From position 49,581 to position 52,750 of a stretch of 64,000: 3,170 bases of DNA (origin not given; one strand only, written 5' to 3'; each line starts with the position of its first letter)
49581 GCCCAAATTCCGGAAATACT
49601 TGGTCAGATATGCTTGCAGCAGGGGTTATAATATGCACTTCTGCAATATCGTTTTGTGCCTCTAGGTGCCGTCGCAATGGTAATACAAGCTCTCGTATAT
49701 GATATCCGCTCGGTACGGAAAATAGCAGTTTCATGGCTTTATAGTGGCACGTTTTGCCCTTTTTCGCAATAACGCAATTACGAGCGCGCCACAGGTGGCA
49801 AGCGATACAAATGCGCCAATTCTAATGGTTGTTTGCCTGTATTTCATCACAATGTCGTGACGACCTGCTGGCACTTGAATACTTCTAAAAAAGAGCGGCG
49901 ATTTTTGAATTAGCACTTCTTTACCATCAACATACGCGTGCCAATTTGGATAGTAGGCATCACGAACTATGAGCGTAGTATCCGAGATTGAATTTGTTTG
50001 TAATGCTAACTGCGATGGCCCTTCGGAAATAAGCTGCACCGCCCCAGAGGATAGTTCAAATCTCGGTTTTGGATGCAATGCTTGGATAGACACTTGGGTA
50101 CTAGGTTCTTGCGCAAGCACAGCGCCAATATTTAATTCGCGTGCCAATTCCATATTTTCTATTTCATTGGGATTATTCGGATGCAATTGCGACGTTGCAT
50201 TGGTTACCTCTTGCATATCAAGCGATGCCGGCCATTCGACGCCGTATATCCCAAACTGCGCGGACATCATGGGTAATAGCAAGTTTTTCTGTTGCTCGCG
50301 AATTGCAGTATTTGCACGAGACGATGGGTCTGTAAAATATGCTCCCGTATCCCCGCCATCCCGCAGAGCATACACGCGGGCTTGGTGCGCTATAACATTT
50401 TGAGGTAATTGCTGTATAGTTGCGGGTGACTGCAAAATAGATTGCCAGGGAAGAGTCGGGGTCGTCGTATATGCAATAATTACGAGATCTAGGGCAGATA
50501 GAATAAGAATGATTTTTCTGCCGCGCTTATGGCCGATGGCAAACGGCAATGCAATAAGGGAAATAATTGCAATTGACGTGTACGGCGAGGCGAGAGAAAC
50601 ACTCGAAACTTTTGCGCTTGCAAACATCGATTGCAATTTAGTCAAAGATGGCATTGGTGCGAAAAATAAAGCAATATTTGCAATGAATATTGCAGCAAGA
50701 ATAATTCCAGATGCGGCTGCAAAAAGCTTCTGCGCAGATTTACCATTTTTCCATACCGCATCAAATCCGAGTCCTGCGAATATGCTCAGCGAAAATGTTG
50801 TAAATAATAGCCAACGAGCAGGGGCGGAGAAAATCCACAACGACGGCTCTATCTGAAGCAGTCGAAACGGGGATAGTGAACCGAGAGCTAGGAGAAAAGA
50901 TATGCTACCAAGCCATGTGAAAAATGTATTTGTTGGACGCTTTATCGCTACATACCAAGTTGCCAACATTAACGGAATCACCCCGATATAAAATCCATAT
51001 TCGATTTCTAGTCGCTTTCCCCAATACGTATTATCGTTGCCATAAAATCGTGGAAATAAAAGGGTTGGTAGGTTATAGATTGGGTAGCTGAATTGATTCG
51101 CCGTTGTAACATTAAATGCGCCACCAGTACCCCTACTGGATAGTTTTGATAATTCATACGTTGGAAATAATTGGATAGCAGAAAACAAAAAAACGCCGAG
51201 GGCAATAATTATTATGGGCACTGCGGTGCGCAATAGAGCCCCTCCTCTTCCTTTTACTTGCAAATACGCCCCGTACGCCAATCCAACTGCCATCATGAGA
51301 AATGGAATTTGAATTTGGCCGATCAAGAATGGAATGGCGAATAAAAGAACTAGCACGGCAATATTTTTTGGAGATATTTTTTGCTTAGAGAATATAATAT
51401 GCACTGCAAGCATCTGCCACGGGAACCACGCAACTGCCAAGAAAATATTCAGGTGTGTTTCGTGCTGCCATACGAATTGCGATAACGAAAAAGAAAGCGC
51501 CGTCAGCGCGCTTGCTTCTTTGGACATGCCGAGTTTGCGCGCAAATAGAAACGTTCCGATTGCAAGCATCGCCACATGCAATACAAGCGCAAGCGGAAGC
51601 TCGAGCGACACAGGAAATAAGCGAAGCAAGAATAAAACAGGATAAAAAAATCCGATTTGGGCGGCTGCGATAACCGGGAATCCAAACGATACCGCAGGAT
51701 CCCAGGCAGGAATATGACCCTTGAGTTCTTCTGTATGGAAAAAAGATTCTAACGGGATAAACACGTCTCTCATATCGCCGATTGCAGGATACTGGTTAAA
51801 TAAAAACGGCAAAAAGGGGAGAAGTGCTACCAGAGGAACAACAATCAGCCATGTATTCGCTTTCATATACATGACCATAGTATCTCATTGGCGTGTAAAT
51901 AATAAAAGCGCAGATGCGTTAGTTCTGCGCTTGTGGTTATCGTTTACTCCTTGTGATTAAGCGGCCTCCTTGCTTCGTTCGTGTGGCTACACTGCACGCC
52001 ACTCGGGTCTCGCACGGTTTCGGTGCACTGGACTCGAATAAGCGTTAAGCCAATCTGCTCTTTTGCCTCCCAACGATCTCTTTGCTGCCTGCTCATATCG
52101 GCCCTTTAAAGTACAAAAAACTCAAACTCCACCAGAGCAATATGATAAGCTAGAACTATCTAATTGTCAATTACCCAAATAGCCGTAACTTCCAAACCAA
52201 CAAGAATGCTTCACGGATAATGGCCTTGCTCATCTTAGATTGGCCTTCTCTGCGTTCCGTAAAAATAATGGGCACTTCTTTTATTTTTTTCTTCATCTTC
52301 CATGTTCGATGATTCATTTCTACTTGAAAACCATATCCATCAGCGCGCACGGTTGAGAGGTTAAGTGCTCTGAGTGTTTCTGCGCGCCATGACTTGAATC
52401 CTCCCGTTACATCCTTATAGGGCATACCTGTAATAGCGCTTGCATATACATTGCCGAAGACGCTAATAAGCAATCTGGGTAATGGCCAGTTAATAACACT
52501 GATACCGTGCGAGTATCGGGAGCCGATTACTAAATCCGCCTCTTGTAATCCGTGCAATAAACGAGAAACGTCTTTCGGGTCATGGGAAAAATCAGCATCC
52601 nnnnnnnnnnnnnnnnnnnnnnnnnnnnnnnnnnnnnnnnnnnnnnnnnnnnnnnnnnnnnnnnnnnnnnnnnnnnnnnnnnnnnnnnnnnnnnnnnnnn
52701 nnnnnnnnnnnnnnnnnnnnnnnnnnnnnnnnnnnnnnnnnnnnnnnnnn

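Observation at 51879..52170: GC-rich intergenic element with a perfect terminator about 20 nt before the YfhO-like start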

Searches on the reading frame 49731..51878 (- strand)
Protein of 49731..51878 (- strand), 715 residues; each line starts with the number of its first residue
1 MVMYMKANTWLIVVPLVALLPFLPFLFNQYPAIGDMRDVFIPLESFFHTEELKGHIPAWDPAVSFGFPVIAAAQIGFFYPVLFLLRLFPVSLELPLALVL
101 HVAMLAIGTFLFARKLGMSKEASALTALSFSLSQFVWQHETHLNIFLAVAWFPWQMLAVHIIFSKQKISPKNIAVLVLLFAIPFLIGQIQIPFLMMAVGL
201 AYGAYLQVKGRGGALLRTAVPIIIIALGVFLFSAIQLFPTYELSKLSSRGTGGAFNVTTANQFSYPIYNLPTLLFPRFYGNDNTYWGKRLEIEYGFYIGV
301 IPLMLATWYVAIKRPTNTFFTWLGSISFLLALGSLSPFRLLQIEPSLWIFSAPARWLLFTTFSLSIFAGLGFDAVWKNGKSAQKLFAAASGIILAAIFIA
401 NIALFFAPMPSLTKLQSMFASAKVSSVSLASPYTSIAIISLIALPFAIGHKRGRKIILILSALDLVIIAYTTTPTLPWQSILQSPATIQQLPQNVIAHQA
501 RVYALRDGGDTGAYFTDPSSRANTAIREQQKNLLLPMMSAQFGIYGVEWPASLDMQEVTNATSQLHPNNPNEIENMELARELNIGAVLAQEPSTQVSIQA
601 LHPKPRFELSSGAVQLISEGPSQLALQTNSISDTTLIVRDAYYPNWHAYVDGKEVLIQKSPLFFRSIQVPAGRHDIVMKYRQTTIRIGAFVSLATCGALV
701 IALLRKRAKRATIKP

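Call 7: search_protein_families(library=pfam, proteins=[window:49731-51878:-])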
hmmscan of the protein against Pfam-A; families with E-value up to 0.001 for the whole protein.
window:49731-51878:- (715 aa): 1 family
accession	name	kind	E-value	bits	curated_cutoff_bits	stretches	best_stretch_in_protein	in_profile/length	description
PF09586.16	YfhO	-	3e-13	49.5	28.5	1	628-692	770-835/835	Bacterial membrane protein YfhO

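Call 10: find_related_loci(query=window:49731-51878:-, collection=genome_contigs, flank=6000)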
Query window:49731-51878:- (715 aa) in genome_contigs; peptide patterns used: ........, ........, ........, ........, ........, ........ (x = any residue, [..] = any of these).
52 stretches matched a pattern; 6 encode a relative of the query (tblastn E <= 1e-3); 6 distinct loci.
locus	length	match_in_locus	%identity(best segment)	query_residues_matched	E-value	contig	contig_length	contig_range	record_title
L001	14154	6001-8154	78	1-714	0e+0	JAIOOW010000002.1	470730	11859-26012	MAG: Candidatus Andersenbacteria bacterium isolate LakeFargette_0920_ALND_MAG_45_23 LacPavin_0920_ALND_scaffold_272472,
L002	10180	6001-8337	56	13-707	0e+0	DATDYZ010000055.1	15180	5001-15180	MAG TPA_asm: Candidatus Andersenbacteria bacterium isolate SMAG_U8178 k141_2305082, whole genome shotgun sequence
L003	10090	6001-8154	55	4-707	0e+0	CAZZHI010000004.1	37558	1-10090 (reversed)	MAG TPA_asm: uncultured Candidatus Saccharibacteria bacterium isolate SRP286056_co1_201 genome assembly, contig: NODE_11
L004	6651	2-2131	56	56-706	0e+0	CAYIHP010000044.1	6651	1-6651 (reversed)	MAG TPA_asm: uncultured Candidatus Saccharibacteria bacterium isolate ERP119705_co21_154 genome assembly, contig: NODE_1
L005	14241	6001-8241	53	5-680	0e+0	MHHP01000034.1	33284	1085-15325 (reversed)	MAG: Candidatus Andersenbacteria bacterium RIFCSPHIGHO2_02_FULL_45_11 rifcsphigho2_02_scaffold_6933, whole genome shotgu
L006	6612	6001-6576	69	16-207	7e-83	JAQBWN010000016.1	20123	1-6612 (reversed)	MAG: bacterium isolate casp150-mb.232 NODE_7076_length_20123_cov_0.081502, whole genome shotgun sequence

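Call 75: find_homologous_proteins(query=window:49731-51872:-, max_evalue=1e-150)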
Query window:49731-51872:- (713 aa): 109 proteins with E <= 1e-150 among 8000 candidates.
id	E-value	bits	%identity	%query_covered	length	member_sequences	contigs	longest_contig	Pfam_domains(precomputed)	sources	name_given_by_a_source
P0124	0.0e+0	1498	95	100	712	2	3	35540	PF09586.17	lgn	-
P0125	0.0e+0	1248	78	100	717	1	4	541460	PF09586.17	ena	-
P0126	0.0e+0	1232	79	100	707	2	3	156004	PF09586.17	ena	-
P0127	0.0e+0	1227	78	100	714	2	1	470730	PF09586.17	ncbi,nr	ncbi:MAG: YfhO family protein [Candidatus Andersenbacteria bacterium]|nr:YfhO family protein [Candid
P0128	0.0e+0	1203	75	100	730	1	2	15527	PF09586.17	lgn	-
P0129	0.0e+0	1127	70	100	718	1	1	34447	PF09586.17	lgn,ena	-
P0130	9.9e-289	978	63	98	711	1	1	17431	PF09586.17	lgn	-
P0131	8.2e-285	965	64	95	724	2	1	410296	PF09586.17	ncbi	-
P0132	7.0e-279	945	63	97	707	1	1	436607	PF09586.17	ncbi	-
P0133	1.8e-276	937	59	100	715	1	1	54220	PF09586.17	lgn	-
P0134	3.4e-269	913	60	98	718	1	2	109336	PF09586.17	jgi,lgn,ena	jgi:uncharacterized membrane protein YfhO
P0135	8.1e-267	905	58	98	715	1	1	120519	PF09586.17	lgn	-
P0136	2.2e-265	901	57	99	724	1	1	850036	PF09586.17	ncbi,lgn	-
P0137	4.4e-258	876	56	97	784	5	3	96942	PF09586.17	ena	-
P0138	4.6e-254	863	56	97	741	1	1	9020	PF09586.17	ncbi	-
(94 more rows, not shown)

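Call 76: find_encoding_contigs(protein=P0125, flank=2000, max_places=6)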
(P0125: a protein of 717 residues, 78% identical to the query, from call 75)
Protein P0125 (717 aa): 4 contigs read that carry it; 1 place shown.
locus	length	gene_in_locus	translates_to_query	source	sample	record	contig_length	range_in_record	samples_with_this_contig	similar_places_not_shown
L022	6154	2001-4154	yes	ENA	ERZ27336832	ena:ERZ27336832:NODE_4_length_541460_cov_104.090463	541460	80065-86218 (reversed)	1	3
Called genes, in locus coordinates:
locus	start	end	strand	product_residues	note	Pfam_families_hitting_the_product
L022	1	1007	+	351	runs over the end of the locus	-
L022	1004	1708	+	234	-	PF00535:Glycos_transf_2, PF13641:Glyco_tranf_2_3 (weak)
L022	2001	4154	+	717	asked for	PF09586:YfhO (weak)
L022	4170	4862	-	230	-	-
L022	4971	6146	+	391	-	PF04464:Glyphos_transf (faint)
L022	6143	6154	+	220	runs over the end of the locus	PF01522:Polysacc_deac_1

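Call 77: find_encoding_contigs(protein=P0126, flank=2000, max_places=6)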
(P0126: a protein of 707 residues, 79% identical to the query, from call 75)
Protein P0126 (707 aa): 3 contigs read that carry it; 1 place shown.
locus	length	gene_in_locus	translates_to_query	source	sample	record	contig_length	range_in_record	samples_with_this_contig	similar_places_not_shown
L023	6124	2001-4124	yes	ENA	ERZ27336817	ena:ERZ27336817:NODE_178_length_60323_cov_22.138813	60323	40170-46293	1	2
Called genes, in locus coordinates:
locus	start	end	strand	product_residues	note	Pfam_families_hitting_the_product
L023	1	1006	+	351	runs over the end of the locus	-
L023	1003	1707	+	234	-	PF00535:Glycos_transf_2, PF13641:Glyco_tranf_2_3 (weak)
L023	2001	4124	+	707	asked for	PF09586:YfhO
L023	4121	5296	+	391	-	PF04464:Glyphos_transf (faint)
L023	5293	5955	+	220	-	PF01522:Polysacc_deac_1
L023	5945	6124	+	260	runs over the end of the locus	PF00535:Glycos_transf_2, PF10111:Glyco_tranf_2_2 (weak)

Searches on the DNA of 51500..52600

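Call 4: search_rna_families(source=window, start=51500, end=52600, threshold=evalue, max_evalue=10, show_alignments=3)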
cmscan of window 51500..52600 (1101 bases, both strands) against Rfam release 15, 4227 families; matches with E-value up to 10: 5.
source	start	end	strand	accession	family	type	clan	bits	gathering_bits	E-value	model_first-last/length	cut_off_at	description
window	51715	51811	+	RF01717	PhotoRC-II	Cis-reg;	-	22.6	39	0.55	1-96/96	no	PhotoRC-II RNA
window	52424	52517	-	RF02508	Atu_Ti4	Gene; sRNA;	-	15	40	6.2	1-107/107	no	Rhizobiales sRNA Atu_Ti4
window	52224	52254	-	RF03537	Flavi_TBFV_SL6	Cis-reg;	-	14.8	38.3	2.8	1-45/45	no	Tick-borne Flavivirus short stem-loop SL6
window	52270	52303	-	RF01306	sR52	Gene; snRNA; snoRNA; CD-box;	-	13.9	50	4.8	1-60/60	no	Small nucleolar RNA sR52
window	52286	52301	-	RF01128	sR43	Gene; snRNA; snoRNA; CD-box;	-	10.7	45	9.5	1-56/56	no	Small nucleolar RNA sR42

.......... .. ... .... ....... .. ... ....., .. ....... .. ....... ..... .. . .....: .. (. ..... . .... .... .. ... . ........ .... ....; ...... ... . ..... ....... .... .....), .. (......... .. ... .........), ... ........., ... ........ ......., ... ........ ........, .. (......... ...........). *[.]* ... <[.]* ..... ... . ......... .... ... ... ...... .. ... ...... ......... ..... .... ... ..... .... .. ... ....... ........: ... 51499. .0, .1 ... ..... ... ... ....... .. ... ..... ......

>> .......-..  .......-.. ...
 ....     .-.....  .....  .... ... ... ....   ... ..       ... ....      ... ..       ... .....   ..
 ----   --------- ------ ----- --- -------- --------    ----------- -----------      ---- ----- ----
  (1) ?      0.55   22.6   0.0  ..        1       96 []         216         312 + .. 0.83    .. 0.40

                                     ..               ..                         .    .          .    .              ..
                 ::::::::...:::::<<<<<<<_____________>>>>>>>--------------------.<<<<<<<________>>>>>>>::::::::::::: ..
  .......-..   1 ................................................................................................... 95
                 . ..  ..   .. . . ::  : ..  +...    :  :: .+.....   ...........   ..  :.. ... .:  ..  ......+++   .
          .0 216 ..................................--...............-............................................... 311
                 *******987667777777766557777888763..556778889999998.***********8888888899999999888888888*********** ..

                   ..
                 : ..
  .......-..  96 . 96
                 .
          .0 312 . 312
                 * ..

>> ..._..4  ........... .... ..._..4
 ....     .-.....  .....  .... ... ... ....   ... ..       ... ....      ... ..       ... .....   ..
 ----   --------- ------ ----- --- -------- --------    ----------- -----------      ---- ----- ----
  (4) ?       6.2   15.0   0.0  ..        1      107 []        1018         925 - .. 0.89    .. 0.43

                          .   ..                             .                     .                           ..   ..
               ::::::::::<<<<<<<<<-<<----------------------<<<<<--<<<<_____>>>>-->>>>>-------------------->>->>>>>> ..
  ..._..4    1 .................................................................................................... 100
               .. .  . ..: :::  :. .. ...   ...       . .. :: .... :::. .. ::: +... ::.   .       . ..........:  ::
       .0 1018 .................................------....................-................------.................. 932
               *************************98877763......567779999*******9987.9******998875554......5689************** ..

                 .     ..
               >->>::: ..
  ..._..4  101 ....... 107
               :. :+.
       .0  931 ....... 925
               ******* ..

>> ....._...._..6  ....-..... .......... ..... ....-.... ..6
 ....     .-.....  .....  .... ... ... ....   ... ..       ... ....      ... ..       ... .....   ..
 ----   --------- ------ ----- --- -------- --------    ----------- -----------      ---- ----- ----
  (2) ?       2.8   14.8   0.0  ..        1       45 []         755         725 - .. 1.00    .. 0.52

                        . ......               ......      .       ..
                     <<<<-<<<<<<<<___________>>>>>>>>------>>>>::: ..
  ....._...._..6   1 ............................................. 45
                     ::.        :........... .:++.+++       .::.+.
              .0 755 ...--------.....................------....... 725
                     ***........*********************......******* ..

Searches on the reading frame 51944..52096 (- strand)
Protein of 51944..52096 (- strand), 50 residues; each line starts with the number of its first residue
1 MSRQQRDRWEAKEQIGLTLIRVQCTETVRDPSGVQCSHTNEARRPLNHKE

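Call 7: search_protein_families(library=pfam, proteins=[window:51944-52096:-])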
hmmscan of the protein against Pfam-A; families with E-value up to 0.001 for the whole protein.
window:51944-52096:- (50 aa): 0 families

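Call 23: find_homologous_proteins(query=window:51947-52096:-, max_evalue=10)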
Query window:51947-52096:-: no candidate shares three 5-residue words with the query. No homologue found.

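Call 38: search_protein_representatives(protein=window:51947-52096:-)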
Query: 50 residues. Proteins with E-value up to 0.001 (for the whole library): 3; up to 1e-10: 1; up to 1e-30: 1. The best 3 are listed.
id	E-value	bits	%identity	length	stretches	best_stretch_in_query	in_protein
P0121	2.6e-33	126.5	46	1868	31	8-29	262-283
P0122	1.4e-09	53.1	68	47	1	1-44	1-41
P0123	2.1e-04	37.1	34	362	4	4-27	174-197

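Call 41: find_encoding_contigs(protein=P0122, flank=2500, max_places=10)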
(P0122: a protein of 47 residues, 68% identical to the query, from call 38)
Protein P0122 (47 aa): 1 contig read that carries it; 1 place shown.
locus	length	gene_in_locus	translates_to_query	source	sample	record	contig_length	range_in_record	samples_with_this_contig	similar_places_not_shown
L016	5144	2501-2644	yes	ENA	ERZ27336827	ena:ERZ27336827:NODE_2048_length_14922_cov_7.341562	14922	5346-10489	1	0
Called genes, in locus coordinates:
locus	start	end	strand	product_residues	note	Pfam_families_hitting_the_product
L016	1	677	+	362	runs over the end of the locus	-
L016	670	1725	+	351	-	-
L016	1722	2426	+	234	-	PF00535:Glycos_transf_2, PF13641:Glyco_tranf_2_3 (weak)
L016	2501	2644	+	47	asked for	-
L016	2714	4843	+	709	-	PF09586:YfhO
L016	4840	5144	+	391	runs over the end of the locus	PF04464:Glyphos_transf (faint)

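Call 42: list_cluster_members(proteins=[P0122, window:51947-52096:-])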
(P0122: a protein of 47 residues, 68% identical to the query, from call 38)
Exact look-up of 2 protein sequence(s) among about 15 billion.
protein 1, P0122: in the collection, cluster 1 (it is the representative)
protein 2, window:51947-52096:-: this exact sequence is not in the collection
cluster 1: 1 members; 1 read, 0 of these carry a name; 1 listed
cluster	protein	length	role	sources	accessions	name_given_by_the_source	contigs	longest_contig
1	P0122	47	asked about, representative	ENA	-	-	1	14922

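Call 52: search_protein_families(library=pfam, max_evalue=10, proteins=[window:51947-52096:-, P0122])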
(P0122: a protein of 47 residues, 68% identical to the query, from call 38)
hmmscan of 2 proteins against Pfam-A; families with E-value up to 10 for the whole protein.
window:51947-52096:- (50 aa): 0 families

P0122 (47 aa): 1 family
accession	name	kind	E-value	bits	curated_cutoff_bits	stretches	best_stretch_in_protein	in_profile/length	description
PF25133.1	TYW2_N_2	-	0.11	13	27.7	1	6-45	34-71/79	TYW2 N-terminal domain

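Call 53: search_protein_families(library=phrogs, max_evalue=10, proteins=[window:51947-52096:-, P0122])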
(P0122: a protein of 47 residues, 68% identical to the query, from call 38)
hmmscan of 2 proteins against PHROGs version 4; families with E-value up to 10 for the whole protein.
window:51947-52096:- (50 aa): 0 families

P0122 (47 aa): 1 family
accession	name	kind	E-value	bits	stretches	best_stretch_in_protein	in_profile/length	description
phrog_15643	-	unknown function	0.28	12.2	1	11-38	12-41/47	-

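Call 54: search_solved_structures(query=window:51947-52096:-, max_evalue=10)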
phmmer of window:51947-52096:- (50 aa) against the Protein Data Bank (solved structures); distinct sequences matched with E-value up to 10: 0.

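Call 68: predict_structure(alignment_id=A5)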
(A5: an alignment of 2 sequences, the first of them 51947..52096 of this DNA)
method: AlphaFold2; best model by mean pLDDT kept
length: 50 residues; sequences in the alignment: 2
mean_pLDDT: 66.4   pTM: 0.34
mean pLDDT of the five models: 66.4, 58.5, 54.2, 50.4, 47.4
residues with pLDDT >= 90: 3; 70-90: 18; 50-70: 16; < 50: 13
segments of 3 or more residues with pLDDT < 50: 38-41, 43-45, 47-50
pLDDT, mean of each block of 10 residues (from residue 1): 87 85 64 50 45
secondary structure, 60 per line:
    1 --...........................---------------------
elements in order: H3-29
